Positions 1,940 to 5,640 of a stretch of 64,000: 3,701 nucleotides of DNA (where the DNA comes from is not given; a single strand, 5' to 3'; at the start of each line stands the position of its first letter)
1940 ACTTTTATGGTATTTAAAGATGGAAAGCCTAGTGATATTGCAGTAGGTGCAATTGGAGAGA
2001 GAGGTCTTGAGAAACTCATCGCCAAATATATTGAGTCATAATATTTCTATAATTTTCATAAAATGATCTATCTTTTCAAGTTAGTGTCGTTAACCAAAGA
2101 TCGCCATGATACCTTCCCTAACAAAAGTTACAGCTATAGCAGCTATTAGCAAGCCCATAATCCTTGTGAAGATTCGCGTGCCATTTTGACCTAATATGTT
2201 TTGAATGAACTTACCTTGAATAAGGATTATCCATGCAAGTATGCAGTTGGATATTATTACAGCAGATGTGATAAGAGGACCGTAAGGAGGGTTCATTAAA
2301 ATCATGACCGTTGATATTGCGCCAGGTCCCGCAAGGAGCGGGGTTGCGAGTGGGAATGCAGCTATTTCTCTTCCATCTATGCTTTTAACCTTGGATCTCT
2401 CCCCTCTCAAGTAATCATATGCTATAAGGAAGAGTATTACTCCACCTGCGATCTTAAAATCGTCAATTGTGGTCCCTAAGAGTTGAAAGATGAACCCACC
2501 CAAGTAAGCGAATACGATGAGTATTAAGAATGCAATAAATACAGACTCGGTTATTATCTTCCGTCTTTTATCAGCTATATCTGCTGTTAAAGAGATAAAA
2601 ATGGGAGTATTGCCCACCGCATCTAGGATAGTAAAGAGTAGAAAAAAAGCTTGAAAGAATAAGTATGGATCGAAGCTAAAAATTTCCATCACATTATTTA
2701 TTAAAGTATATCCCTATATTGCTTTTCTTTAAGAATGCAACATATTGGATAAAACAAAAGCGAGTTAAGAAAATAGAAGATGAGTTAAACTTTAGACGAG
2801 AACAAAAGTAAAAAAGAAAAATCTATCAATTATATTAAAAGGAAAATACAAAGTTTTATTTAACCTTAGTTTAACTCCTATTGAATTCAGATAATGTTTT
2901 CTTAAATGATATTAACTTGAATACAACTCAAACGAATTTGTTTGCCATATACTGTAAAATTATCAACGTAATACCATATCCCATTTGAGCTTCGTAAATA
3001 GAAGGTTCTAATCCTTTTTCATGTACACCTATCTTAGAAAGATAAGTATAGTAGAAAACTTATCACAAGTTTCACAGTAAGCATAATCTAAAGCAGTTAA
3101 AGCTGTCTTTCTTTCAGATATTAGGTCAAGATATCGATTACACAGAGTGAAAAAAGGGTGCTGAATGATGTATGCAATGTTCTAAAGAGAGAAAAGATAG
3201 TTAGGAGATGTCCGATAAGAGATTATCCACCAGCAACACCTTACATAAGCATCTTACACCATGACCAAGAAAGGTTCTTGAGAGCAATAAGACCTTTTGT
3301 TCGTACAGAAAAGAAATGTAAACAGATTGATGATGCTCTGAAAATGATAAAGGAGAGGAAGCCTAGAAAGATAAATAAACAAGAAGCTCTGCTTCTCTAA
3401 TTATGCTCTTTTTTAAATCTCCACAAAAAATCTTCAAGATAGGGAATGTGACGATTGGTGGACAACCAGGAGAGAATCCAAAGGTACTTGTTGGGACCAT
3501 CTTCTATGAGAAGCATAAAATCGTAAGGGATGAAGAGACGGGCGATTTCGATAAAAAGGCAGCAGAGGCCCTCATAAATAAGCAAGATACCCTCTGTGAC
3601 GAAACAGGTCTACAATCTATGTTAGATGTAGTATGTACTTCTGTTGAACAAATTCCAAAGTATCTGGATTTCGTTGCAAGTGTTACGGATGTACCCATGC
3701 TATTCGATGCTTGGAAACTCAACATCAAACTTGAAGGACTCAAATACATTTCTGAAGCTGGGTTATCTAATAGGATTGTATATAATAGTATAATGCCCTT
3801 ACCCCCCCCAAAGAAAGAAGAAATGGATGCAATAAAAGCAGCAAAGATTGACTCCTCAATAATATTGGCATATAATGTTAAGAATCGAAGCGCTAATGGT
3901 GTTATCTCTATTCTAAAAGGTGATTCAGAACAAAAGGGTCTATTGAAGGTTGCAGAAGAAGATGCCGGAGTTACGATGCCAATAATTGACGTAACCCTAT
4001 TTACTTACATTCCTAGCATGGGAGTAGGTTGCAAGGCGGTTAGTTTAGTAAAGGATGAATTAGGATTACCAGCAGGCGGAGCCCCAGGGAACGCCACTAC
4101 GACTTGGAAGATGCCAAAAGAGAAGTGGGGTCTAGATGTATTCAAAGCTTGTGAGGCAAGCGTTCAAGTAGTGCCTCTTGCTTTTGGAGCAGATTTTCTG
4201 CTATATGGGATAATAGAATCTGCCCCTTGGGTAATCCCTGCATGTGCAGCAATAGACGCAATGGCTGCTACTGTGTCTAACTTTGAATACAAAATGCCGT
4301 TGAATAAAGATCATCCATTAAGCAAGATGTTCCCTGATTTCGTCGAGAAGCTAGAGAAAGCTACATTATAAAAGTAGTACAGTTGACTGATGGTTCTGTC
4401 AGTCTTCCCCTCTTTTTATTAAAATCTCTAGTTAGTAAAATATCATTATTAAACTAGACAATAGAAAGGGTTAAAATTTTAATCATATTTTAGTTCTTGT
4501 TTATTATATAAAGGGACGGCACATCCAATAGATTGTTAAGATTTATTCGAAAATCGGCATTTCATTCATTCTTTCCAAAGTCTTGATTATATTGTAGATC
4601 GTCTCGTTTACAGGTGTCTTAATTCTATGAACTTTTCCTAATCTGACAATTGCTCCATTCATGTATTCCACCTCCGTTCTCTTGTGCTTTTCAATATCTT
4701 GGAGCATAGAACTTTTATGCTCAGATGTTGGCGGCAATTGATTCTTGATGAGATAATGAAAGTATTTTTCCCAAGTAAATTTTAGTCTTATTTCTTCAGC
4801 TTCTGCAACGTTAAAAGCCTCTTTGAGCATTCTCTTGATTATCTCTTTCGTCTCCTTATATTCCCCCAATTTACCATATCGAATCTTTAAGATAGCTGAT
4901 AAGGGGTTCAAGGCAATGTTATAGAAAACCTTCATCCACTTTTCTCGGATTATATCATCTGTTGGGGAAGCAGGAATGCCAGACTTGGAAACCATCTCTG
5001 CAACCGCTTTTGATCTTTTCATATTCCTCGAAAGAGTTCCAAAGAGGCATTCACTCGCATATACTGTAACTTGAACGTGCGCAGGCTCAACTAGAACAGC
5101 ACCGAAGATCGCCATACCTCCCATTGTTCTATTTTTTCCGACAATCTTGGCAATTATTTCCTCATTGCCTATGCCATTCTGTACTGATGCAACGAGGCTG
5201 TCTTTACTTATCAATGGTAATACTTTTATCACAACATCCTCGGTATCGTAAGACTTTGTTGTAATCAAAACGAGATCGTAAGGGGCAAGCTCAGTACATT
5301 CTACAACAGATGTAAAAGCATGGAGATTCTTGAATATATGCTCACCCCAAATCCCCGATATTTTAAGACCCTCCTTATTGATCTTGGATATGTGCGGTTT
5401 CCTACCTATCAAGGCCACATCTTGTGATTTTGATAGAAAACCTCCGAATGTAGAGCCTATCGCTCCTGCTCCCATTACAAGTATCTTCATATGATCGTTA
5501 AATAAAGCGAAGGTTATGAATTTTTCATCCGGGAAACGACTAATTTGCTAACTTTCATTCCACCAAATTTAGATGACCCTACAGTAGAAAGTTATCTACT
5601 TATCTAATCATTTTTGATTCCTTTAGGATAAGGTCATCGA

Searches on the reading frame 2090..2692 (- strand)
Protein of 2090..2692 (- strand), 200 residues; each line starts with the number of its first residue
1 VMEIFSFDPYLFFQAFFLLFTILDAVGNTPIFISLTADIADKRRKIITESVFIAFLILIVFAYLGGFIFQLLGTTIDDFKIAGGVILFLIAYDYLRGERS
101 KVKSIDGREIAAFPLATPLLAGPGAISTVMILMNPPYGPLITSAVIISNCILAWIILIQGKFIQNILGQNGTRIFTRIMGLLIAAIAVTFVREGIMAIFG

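Call 90: search_protein_families(library=pfam, proteins=[window:2090-2692:-], max_evalue=0.001)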
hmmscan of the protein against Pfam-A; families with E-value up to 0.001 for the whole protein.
window:2090-2692:- (200 aa): 1 family
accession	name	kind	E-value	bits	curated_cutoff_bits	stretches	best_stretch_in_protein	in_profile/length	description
PF01914.23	MarC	-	3.3e-48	164.3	23.9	1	12-199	4-203/203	MarC family integral membrane protein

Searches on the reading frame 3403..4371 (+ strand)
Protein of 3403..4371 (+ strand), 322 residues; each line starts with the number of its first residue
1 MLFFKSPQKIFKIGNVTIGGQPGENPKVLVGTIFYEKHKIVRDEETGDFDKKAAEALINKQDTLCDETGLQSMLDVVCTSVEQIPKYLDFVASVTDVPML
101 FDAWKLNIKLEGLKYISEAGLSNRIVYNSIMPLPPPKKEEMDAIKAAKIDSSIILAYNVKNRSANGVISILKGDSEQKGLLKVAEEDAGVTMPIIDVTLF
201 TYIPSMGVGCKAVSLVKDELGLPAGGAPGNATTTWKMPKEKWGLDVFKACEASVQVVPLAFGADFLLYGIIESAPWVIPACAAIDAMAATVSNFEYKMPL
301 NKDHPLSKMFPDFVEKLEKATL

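Call 90: search_protein_families(library=pfam, proteins=[window:3403-4371:+], max_evalue=0.001)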
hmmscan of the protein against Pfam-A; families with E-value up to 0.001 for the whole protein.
window:3403-4371:+ (322 aa): 1 family
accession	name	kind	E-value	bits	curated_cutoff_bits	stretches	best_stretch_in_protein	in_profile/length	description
PF02007.24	MtrH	-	2e-78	264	22.8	1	8-291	3-290/299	Tetrahydromethanopterin S-methyltransferase MtrH subunit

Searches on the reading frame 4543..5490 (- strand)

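Call 90: search_protein_families(library=pfam, proteins=[window:4543-5490:-], max_evalue=0.001)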
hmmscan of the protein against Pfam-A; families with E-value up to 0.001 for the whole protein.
window:4543-5490:- (315 aa): 3 families
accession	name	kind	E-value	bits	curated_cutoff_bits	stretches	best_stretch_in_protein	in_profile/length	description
PF02558.23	ApbA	-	8.9e-37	126.5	22.2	1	3-151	1-146/150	Ketopantoate reductase PanE/ApbA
PF08546.17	ApbA_C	-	1e-34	120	22.7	1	179-306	1-125/125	Ketopantoate reductase PanE/ApbA C terminal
PF01210.29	NAD_Gly3P_dh_N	-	0.00012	22.6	23.1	1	2-111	1-116/158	NAD-dependent glycerol-3-phosphate dehydrogenase N-terminus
